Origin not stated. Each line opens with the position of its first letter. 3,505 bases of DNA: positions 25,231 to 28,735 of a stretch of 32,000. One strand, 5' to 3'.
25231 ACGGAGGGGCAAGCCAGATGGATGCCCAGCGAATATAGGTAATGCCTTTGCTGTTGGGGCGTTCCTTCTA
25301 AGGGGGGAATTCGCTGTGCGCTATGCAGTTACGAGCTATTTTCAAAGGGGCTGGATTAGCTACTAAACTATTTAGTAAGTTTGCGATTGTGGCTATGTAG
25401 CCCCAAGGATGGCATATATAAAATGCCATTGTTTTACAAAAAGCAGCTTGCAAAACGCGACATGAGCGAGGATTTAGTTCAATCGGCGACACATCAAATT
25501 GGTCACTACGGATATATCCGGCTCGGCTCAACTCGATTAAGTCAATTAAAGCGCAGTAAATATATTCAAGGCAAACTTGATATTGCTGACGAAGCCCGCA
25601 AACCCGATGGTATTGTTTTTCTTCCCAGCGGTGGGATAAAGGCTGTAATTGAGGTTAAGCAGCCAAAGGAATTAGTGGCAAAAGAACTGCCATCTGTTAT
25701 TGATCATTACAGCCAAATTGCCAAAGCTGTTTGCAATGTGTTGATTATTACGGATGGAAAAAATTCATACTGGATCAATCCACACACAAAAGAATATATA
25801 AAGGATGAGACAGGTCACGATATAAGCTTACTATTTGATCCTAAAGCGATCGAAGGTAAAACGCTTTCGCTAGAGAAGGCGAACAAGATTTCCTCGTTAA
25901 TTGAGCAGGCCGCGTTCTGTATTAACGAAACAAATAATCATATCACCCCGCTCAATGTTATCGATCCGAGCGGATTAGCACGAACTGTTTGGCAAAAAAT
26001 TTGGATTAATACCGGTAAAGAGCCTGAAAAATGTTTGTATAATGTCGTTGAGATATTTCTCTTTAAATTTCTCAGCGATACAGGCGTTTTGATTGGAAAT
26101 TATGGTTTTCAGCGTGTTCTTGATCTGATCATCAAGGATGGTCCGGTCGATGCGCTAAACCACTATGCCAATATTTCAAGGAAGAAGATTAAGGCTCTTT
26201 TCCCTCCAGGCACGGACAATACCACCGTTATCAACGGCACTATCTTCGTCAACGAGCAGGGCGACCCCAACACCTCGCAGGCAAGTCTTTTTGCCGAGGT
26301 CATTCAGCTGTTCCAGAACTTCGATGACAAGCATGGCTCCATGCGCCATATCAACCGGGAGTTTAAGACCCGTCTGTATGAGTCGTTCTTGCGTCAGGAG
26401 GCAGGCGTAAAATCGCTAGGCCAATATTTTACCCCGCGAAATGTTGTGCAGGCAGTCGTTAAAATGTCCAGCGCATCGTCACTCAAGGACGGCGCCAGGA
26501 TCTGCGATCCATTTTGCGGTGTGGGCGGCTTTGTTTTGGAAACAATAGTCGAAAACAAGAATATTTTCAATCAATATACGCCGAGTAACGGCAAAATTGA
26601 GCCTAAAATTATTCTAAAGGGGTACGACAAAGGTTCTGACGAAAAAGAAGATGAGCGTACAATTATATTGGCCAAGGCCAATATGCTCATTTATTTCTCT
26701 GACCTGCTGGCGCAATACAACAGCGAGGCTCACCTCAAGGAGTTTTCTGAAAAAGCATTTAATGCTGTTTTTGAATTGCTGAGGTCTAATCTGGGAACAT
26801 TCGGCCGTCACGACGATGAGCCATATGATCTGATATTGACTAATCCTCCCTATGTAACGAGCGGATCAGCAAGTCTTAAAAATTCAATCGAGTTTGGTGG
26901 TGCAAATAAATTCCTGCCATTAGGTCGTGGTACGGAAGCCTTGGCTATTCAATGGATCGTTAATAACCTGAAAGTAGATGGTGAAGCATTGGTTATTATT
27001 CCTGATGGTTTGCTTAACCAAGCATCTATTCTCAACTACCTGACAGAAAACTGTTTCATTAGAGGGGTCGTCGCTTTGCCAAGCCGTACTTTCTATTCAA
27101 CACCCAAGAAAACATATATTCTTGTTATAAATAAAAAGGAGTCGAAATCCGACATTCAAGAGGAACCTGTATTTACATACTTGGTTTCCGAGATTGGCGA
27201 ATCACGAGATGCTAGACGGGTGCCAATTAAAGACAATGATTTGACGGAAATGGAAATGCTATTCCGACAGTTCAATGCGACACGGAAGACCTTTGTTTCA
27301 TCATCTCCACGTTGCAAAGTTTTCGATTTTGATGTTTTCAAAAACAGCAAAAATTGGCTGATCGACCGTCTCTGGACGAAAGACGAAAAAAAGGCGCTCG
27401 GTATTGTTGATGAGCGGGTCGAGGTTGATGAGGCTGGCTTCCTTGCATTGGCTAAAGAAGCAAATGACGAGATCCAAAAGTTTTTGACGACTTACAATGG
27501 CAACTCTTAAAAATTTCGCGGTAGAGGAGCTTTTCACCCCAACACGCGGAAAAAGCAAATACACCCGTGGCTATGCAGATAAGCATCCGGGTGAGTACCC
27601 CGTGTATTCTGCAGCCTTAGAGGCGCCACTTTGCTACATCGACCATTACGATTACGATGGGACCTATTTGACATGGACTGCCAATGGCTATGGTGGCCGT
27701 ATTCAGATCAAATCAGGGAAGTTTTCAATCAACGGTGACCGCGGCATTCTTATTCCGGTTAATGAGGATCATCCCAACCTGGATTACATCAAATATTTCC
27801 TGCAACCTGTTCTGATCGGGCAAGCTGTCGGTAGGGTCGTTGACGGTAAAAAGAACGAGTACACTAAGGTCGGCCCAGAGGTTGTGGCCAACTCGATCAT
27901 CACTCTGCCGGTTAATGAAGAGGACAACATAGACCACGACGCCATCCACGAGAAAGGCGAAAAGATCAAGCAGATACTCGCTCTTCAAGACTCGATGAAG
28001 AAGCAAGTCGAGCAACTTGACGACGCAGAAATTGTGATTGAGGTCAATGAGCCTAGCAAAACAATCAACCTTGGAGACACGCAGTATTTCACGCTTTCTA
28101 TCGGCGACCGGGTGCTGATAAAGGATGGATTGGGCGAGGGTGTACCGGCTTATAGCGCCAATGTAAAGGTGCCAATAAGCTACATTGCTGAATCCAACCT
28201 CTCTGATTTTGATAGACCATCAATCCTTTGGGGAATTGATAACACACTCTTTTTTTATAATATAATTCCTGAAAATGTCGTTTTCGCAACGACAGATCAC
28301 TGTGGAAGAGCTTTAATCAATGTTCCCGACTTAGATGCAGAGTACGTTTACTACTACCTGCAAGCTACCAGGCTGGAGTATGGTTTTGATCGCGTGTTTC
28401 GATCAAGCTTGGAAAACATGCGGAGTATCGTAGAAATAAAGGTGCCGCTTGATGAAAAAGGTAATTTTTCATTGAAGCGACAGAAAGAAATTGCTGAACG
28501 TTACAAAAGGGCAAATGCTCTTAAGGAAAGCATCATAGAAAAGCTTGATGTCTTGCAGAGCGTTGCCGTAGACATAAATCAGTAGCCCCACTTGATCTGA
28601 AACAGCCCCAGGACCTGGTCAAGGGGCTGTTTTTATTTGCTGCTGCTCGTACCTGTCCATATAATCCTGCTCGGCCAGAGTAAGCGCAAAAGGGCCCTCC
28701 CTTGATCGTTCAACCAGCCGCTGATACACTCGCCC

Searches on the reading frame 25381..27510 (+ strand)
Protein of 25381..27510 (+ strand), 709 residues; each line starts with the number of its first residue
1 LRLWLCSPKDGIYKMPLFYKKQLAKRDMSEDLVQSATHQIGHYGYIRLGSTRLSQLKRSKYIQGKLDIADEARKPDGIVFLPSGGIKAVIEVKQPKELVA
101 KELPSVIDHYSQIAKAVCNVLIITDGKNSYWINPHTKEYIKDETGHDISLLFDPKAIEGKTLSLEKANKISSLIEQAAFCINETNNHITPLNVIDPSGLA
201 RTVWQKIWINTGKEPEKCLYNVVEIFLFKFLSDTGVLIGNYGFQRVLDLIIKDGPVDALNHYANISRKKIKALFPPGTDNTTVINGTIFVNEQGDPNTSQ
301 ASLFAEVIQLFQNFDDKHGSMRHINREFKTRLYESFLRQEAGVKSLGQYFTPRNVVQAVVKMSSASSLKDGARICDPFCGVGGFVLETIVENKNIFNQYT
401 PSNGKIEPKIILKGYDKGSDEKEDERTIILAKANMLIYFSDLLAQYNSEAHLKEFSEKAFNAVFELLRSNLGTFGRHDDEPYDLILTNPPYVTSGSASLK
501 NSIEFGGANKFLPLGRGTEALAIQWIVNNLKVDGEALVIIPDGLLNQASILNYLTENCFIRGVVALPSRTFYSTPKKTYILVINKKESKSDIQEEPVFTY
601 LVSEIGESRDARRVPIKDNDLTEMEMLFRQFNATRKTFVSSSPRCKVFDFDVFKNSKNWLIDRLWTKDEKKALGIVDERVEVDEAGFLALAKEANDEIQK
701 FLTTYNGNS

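Call 42: search_protein_families(library=pfam, proteins=[window:25381-27510:+], max_evalue=0.001)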
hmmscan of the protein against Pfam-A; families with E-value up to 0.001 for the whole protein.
window:25381-27510:+ (709 aa): 3 families
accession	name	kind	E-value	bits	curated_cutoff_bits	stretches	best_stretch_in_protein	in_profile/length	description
PF02384.22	N6_Mtase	-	1.9e-30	106.7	20.4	1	331-638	8-281/311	N-6 DNA Methylase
PF01170.24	UPF0020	-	1.7e-06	28.3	22.3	1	362-493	20-133/197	RMKL-like, methyltransferase domain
PF07669.17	Eco57I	-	0.00065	20.3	25.3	0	444-564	48-163/171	Eco57I restriction-modification methylase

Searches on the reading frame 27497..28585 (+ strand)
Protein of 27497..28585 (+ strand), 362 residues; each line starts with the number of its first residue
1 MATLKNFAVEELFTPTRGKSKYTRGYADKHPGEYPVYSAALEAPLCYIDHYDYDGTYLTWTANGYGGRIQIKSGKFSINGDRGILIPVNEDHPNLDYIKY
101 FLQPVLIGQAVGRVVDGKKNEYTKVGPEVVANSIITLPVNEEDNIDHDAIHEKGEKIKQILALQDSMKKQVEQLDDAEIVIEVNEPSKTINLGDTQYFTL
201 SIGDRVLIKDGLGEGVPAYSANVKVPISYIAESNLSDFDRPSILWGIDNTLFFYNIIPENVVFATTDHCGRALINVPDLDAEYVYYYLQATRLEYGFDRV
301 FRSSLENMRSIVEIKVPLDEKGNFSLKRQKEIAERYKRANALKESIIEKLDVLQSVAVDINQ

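Call 42: search_protein_families(library=pfam, proteins=[window:27497-28585:+], max_evalue=0.001)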
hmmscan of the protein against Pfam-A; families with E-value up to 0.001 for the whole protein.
window:27497-28585:+ (362 aa): 1 family
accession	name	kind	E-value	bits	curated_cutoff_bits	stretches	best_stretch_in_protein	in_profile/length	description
PF01420.25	Methylase_S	-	8e-10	39.6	22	1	4-150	4-149/168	Type I restriction modification DNA specificity domain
